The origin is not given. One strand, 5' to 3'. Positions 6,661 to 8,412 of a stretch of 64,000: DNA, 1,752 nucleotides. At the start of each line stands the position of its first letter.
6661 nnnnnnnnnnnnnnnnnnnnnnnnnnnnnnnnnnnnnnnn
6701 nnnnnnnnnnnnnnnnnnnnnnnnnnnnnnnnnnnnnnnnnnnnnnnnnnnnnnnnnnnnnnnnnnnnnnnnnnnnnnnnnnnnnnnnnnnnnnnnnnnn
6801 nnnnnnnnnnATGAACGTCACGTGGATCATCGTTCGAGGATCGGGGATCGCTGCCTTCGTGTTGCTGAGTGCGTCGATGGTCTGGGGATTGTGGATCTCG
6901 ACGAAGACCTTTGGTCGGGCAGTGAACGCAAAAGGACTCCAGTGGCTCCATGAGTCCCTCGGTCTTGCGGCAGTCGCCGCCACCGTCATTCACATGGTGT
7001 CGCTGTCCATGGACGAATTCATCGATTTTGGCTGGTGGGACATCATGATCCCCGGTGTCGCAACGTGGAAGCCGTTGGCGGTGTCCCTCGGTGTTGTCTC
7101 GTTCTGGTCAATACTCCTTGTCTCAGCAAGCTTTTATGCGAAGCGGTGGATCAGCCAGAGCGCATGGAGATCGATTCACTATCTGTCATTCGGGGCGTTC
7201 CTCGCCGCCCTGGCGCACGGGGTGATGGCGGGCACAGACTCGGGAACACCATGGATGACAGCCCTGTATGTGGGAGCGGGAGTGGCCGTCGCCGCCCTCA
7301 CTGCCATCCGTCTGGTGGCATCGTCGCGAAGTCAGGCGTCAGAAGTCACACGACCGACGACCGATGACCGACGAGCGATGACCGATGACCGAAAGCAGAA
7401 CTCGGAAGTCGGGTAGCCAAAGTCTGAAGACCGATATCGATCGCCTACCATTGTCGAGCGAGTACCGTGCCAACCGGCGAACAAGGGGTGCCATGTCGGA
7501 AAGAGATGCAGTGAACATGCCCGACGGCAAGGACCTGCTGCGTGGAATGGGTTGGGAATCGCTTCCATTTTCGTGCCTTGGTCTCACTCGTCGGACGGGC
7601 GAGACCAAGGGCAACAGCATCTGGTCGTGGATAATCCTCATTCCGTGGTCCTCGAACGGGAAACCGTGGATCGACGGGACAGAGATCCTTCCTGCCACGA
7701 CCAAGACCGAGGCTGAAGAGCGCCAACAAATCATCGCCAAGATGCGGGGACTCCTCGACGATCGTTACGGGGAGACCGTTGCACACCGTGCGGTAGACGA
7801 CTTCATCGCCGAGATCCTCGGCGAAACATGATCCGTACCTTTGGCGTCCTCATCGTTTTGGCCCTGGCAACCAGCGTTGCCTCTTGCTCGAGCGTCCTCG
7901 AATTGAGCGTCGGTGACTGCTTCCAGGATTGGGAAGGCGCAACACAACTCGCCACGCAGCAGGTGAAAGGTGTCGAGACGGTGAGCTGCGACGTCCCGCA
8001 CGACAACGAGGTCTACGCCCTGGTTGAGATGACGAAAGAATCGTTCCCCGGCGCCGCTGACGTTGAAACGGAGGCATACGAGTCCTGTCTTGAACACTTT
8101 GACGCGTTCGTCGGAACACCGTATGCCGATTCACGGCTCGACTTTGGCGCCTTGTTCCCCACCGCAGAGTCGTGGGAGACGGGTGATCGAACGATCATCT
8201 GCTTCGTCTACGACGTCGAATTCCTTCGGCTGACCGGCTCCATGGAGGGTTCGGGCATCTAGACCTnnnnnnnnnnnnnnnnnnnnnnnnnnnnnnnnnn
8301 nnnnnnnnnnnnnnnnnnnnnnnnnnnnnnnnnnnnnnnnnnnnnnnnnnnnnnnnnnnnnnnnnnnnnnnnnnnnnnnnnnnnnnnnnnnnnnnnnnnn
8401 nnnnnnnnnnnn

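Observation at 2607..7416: Two-component system heading an ApbE / ferric-reductase-domain / secreted His-Asp-rich protein operon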

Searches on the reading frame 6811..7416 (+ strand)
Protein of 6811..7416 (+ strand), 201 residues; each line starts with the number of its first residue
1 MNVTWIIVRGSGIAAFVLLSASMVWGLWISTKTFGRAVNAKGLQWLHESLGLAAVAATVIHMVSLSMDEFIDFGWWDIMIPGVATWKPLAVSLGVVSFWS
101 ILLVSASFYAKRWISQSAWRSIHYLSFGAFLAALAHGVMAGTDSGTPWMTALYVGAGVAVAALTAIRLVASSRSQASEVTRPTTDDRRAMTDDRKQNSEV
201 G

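Call 3: search_protein_families(library=pfam, proteins=[window:6811-7416:+], max_evalue=1)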
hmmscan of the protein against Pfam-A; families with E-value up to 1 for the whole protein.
window:6811-7416:+ (201 aa): 2 families
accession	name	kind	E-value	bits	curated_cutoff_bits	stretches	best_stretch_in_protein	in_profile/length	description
PF01794.25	Ferric_reduct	-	0.00027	21.4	28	1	11-133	1-120/121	Ferric reductase like transmembrane component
PF14362.11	DUF4407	-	0.15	11.8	31.3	1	127-174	23-70/297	Domain of unknown function (DUF4407)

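Call 4: search_protein_families(library=ncbifam, proteins=[window:6811-7416:+], max_evalue=1)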
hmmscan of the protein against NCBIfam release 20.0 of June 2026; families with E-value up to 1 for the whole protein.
window:6811-7416:+ (201 aa): 0 families

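Call 26: search_solved_structures(query=window:6811-7416:+, max_evalue=10, show_alignments=2)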
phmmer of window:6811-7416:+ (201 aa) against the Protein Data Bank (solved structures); distinct sequences matched with E-value up to 10: 0.

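Call 52: find_homologous_proteins(query=window:6811-7416:+, max_evalue=0.00001)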
Query window:6811-7416:+ (201 aa): 123 proteins with E <= 0.00001 among 6418 candidates; the best 120 are listed.
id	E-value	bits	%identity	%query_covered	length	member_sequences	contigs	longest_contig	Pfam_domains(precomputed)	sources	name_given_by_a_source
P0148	1.3e-123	428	100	100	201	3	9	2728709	-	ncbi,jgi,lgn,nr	ncbi:MAG: hypothetical protein M5U23_11085 [Acidimicrobiia bacterium]|nr:hypothetical protein [Acidi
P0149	3.0e-103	362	86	99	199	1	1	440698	-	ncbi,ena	-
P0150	9.2e-101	354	85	99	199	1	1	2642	-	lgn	-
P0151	2.1e-96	339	81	99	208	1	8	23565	-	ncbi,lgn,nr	ncbi:MAG: hypothetical protein DWP92_02610 [Armatimonadetes bacterium]|nr:MAG: hypothetical protein 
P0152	4.9e-94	332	79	98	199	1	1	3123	-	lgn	-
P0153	8.4e-89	314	72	99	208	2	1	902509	PF01794.26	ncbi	ncbi:MAG: ferric reductase-like transmembrane domain-containing protein [Acidimicrobiia bacterium]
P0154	4.7e-87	309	80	89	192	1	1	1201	-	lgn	-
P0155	6.2e-84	299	77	89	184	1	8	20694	-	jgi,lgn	-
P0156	1.4e-79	284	74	90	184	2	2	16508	-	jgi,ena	-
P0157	2.7e-79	283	78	87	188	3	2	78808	-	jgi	jgi:DMSO/TMAO reductase YedYZ heme-binding membrane subunit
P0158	1.8e-78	281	72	90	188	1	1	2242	-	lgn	-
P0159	4.9e-77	276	67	91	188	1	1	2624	-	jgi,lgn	jgi:hypothetical protein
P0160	1.8e-75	271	70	87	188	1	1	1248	-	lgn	-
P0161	4.3e-75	270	65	94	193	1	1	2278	-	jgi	-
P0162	9.7e-75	269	67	88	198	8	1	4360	PF01794.26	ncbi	-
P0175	1.1e-72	262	62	95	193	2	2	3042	PF01794.26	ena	-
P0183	7.6e-72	259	62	89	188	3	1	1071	PF01794.26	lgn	-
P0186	1.3e-71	258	55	99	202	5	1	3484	PF01794.26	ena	-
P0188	2.6e-71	257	63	91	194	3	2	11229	PF01794.26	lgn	-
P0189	5.7e-71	256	64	90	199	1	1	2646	PF01794.26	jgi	jgi:sulfoxide reductase heme-binding subunit YedZ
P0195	3.7e-68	247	60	93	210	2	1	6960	PF01794.26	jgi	jgi:DMSO/TMAO reductase YedYZ heme-binding membrane subunit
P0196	5.6e-68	247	64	91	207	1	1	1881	PF01794.26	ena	-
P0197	6.1e-68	246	66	84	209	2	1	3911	PF01794.26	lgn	-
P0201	2.0e-67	245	62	89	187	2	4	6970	PF01794.26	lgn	-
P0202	2.5e-67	244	56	99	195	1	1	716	PF01794.26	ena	-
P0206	1.1e-66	242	61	91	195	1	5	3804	PF01794.26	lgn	-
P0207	1.3e-66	242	59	94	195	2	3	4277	PF01794.26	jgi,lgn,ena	-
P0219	2.0e-65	238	60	91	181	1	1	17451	PF01794.26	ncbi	ncbi:MAG: hypothetical protein ABFS21_02705 [Actinomycetota bacterium]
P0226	2.6e-64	235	53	100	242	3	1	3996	PF01794.26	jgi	jgi:DMSO/TMAO reductase YedYZ heme-binding membrane subunit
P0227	3.2e-64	234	56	98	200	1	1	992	PF01794.26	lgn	-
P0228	5.9e-64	233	56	95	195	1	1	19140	PF01794.26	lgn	-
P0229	4.6e-63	230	57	90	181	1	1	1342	PF01794.26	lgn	-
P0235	2.8e-51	192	48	90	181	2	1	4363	PF01794.26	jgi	jgi:DMSO/TMAO reductase YedYZ heme-binding membrane subunit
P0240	5.6e-30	123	40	95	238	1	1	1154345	-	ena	-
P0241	7.5e-30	122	39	86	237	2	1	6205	PF01794.26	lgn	-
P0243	5.5e-29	119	41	84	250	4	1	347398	-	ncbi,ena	-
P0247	2.3e-27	114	38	85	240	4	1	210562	-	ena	-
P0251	8.1e-26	109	37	87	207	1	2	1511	PF01794.26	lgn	-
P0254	1.2e-24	105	35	96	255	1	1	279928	-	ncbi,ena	-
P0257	3.4e-23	100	36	84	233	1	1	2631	-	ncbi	ncbi:MAG TPA: hypothetical protein VIV06_09660 [Candidatus Limnocylindrales bacterium]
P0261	1.3e-20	92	35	83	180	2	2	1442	PF01794.26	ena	-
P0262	6.0e-20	90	39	63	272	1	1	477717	-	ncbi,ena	-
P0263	4.5e-19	87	32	72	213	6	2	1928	PF01794.26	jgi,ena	jgi:predicted ferric reductase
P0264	9.1e-18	83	33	92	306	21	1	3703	PF01794.26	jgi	jgi:methionine sulfoxide reductase heme-binding subunit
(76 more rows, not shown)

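Call 56: find_encoding_contigs(protein=P0243, flank=5000, max_places=1)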
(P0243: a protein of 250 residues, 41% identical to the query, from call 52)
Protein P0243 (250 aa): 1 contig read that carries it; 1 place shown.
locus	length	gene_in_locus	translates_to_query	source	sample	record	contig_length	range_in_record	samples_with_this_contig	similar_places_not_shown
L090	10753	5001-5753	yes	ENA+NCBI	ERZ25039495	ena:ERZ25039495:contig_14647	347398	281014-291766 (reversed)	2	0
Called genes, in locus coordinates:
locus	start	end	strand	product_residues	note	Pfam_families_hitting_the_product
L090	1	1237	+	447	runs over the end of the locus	PF05977:MFS_3, PF07690:MFS_1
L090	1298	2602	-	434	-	PF00512:HisKA, PF02518:HATPase_c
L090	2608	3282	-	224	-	PF00072:Response_reg, PF00486:Trans_reg_C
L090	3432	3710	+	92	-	-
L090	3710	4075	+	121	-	-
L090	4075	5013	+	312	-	PF02424:ApbE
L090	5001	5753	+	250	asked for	-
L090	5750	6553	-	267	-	PF13468:Glyoxalase_3, PF13669:Glyoxalase_4 (weak)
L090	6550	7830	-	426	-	PF01979:Amidohydro_1, PF07969:Amidohydro_3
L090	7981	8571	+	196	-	PF00730:HhH-GPD (weak)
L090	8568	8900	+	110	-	PF03083:MtN3_slv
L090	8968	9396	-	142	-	PF11236:DUF3037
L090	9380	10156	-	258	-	PF20613:HipA_2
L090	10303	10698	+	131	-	PF04075:F420H2_quin_red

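Call 57: find_encoding_contigs(protein=P0262, flank=5000, max_places=1)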
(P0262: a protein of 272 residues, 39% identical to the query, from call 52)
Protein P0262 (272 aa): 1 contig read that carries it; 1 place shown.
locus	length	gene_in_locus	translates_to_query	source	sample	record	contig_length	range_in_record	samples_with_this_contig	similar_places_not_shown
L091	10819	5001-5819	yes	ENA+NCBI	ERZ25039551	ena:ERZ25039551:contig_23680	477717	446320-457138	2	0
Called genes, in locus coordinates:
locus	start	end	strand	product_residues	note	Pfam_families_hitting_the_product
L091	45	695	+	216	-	-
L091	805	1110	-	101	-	PF02518:HATPase_c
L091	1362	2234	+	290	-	-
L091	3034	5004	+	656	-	-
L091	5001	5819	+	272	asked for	-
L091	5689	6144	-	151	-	PF04075:F420H2_quin_red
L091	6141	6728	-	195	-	PF01814:Hemerythrin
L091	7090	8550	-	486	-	PF00122:E1-E2_ATPase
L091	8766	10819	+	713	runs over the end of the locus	PF01807:Zn_ribbon_DnaG, PF08275:DNAG_N, PF01751:Toprim, PF13155:Toprim_2, PF13662:Toprim_4, PF10410:DnaB_bind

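Call 58: find_encoding_contigs(protein=P0257, flank=5000, max_places=1)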
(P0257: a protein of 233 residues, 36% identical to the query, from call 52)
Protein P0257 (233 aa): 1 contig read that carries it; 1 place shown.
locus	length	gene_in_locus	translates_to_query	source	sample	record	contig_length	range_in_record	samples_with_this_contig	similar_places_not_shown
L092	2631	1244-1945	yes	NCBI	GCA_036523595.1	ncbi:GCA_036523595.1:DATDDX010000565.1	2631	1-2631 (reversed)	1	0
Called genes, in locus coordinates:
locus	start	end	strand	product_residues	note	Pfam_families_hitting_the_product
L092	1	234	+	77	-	?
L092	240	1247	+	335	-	PF02424:ApbE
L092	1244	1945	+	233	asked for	-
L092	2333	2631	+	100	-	PF17396:DUF1611_N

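Call 60: find_encoding_contigs(protein=P0240, flank=4000, max_places=1)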
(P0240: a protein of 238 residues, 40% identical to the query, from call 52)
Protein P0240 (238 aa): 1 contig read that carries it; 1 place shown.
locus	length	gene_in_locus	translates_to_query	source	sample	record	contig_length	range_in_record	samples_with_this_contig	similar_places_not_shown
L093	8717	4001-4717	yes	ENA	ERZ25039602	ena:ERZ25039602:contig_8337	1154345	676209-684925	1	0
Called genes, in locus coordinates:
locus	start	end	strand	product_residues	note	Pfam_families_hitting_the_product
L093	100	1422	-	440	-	PF00512:HisKA, PF02518:HATPase_c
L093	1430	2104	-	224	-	PF00072:Response_reg, PF00486:Trans_reg_C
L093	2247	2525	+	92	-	-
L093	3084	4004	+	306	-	PF02424:ApbE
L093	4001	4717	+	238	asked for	-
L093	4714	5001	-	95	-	PF13384:HTH_23 (faint), PF08281:Sigma70_r4_2, PF04545:Sigma70_r4, PF22233:PhyR_sigma-like (weak)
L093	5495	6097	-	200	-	-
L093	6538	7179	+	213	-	PF02879:PGM_PMM_II, PF02880:PGM_PMM_III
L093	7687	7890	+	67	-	PF00313:CSD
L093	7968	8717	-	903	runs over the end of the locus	PF22422:MGH1-like_GH, PF03200:Glyco_hydro_63 (faint)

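Call 61: find_encoding_contigs(protein=P0247, flank=4000, max_places=1)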
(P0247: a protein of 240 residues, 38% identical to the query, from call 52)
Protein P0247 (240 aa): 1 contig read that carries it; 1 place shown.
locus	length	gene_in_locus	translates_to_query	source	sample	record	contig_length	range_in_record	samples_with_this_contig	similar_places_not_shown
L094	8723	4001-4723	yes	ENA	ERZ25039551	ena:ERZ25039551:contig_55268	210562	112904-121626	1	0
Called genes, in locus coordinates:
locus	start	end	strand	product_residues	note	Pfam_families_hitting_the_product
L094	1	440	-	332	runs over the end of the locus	PF12838:Fer4_7 (faint), PF13237:Fer4_10 (faint), PF14697:Fer4_21 (faint), PF00037:Fer4, PF12797:Fer4_2 (weak)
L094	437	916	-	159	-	PF00512:HisKA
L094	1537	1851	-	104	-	PF00486:Trans_reg_C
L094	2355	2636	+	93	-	-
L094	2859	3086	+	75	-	-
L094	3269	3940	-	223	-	-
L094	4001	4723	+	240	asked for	-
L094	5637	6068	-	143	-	PF13468:Glyoxalase_3, PF13669:Glyoxalase_4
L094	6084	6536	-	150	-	PF01979:Amidohydro_1, PF07969:Amidohydro_3 (weak)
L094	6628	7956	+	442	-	-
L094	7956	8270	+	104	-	PF03083:MtN3_slv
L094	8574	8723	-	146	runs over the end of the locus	PF08327:AHSA1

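Call 62: find_encoding_contigs(protein=P0254, flank=4000, max_places=1)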
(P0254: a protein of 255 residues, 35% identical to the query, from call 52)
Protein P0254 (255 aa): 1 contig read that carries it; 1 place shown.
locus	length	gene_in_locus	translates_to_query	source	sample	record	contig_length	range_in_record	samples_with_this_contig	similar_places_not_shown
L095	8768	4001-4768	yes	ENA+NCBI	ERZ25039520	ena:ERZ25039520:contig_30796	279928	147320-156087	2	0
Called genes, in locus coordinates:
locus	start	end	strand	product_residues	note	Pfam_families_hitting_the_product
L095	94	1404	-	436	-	PF00512:HisKA, PF02518:HATPase_c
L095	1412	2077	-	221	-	PF00072:Response_reg, PF00486:Trans_reg_C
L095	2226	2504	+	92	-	-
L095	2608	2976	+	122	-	-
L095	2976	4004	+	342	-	PF02424:ApbE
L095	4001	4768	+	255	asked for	-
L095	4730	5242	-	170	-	PF04542:Sigma70_r2, PF08281:Sigma70_r4_2, PF04545:Sigma70_r4, PF13384:HTH_23 (weak)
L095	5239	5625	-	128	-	-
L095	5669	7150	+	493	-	PF02878:PGM_PMM_I, PF02879:PGM_PMM_II, PF02880:PGM_PMM_III (weak)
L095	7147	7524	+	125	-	PF00408:PGM_PMM_IV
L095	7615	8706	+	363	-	PF08245:Mur_ligase_M (weak)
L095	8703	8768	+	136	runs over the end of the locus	PF08353:MurT_C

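Call 64: predict_structure(alignment_id=A5)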
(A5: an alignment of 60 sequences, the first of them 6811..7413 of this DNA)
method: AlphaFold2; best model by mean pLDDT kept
length: 201 residues; sequences in the alignment: 60
mean_pLDDT: 93.9   pTM: 0.85
mean pLDDT of the five models: 93.9, 92.7, 91.9, 91.1, 90.5
residues with pLDDT >= 90: 163; 70-90: 37; 50-70: 1; < 50: 0
segments of 3 or more residues with pLDDT < 50: none
pLDDT, mean of each block of 10 residues (from residue 1): 93 98 97 89 96 98 96 96 97 98 98 98 98 97 89 98 96 90 79 79 64
secondary structure, 60 per line:
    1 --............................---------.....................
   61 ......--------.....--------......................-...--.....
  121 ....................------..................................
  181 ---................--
elements in order: H3-30 H40-66 H75-79 H88-109 H116-140 H147-180 H184-199

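Call 68: fold_search(model_id=the predicted structure, library=pdb)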
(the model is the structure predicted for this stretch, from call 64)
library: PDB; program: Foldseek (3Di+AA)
matches with E <= 10: 334; with E <= 0.001: 0
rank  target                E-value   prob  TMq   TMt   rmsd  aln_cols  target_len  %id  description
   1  7tai_A                3.1e-02  1.00  0.57  0.29   5.8       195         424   16  Structure of STEAP2 in complex with ligands (released 2023-01-25)
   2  5o0t                  3.4e-02  1.00  0.54  0.53   4.8       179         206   14  CRYSTAL STRUCTURE OF TRANS-MEMBRANE DOMAIN OF Cylindrospermum stagnale NADPH-OXIDASE 5 (NOX5) (released 2017-06-28)
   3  8qt6                  3.5e-02  0.99  0.37  0.22   8.2       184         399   17  Cryo-EM structure of Streptococcus pneumoniae NADPH oxidase (released 2024-07-24)
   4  8qta                  4.3e-02  0.99  0.38  0.22   8.2       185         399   16  Cryo-EM structure of Streptococcus pneumoniae NADPH oxidase F397A mutant in complex with NADPH (released 2024-07-24)
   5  4o7g_A                8.7e-02  0.98  0.42  0.40   9.5       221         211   14  Crystal Structure of Ascorbate-bound Cytochrome b561, crystal soaked in 1 M L-ascorbate for 40 minutes (released 2014-02-05)
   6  4o6y_B                1.3e-01  0.97  0.42  0.41  10.4       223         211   13  Crystal Structure of Cytochrome b561 (released 2014-02-05)
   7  4o6y_A                1.9e-01  0.96  0.42  0.41   9.4       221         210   14  Crystal Structure of Cytochrome b561 (released 2014-02-05)
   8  1q90_B                2.1e-01  0.82  0.35  0.34  16.3       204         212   11  Structure of the cytochrome b6f (plastohydroquinone : plastocyanin oxidoreductase) from Chlamydomonas reinhardtii (released 2003-12-09)
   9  1r0d_B                2.5e-01  0.80  0.33  0.34   9.3       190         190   10  HIP1R THATCH DOMAIN CORE (released 2004-07-06)
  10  7r0w_A                3.0e-01  0.75  0.35  0.32  14.1       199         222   11  2.8 Angstrom cryo-EM structure of the dimeric cytochrome b6f-PetP complex from Synechocystis sp. PCC 6803 with nativel (released 2022-07-06)
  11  4o7g_B                4.0e-01  0.87  0.41  0.39  10.7       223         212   14  Crystal Structure of Ascorbate-bound Cytochrome b561, crystal soaked in 1 M L-ascorbate for 40 minutes (released 2014-02-05)
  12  1r0d_A                4.6e-01  0.63  0.33  0.33   9.3       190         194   10  HIP1R THATCH DOMAIN CORE (released 2004-07-06)
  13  9bra_b                4.8e-01  0.28  0.22  0.22  17.8       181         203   14  Intact V-ATPase State 2 and synaptophysin complex in mouse brain isolated synaptic vesicles (released 2024-06-19)
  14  4ogq_A                5.5e-01  0.66  0.35  0.33  10.7       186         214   11  Internal Lipid Architecture of the Hetero-Oligomeric Cytochrome b6f Complex (released 2014-05-14)
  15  7zxy_A                6.1e-01  0.57  0.35  0.33  11.9       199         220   11  3.15 Angstrom cryo-EM structure of the dimeric cytochrome b6f complex from Synechocystis sp. PCC 6803 with natively bo (released 2022-07-06)
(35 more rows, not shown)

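Call 81: search_protein_families(library=pfam, proteins=[L090:3432-3707:+, L090:3710-4072:+, L090:5001-5750:+, L090:4075-5010:+], max_evalue=0.1)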
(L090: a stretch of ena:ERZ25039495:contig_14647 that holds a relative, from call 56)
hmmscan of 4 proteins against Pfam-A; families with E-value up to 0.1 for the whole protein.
L090:3432-3707:+ (92 aa): 0 families

L090:3710-4072:+ (121 aa): 0 families

L090:5001-5750:+ (250 aa): 1 family
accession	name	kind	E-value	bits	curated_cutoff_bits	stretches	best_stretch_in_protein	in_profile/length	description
PF01794.25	Ferric_reduct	-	0.0067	16.9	28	1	81-181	24-120/121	Ferric reductase like transmembrane component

L090:4075-5010:+ (312 aa): 1 family
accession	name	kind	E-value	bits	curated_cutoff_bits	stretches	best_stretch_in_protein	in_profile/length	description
PF02424.20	ApbE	-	1.1e-36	127.2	25.6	1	22-286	1-257/266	ApbE family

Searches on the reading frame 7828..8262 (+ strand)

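Call 3: search_protein_families(library=pfam, proteins=[window:7828-8262:+], max_evalue=1)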
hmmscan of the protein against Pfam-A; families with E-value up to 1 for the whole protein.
window:7828-8262:+ (144 aa): 1 family
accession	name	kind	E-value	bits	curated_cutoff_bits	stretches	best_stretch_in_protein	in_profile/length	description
PF13845.11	Septum_form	-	3.1e-12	46.9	25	1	42-128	9-105/227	Septum formation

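Call 4: search_protein_families(library=ncbifam, proteins=[window:7828-8262:+], max_evalue=1)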
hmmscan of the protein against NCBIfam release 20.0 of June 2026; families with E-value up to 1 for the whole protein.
window:7828-8262:+ (144 aa): 1 family
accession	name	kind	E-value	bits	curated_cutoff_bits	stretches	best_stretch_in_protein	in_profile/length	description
NF005880.0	PRK07831.1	equivalog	0.17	11.4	336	1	37-73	59-96/263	SDR family oxidoreductase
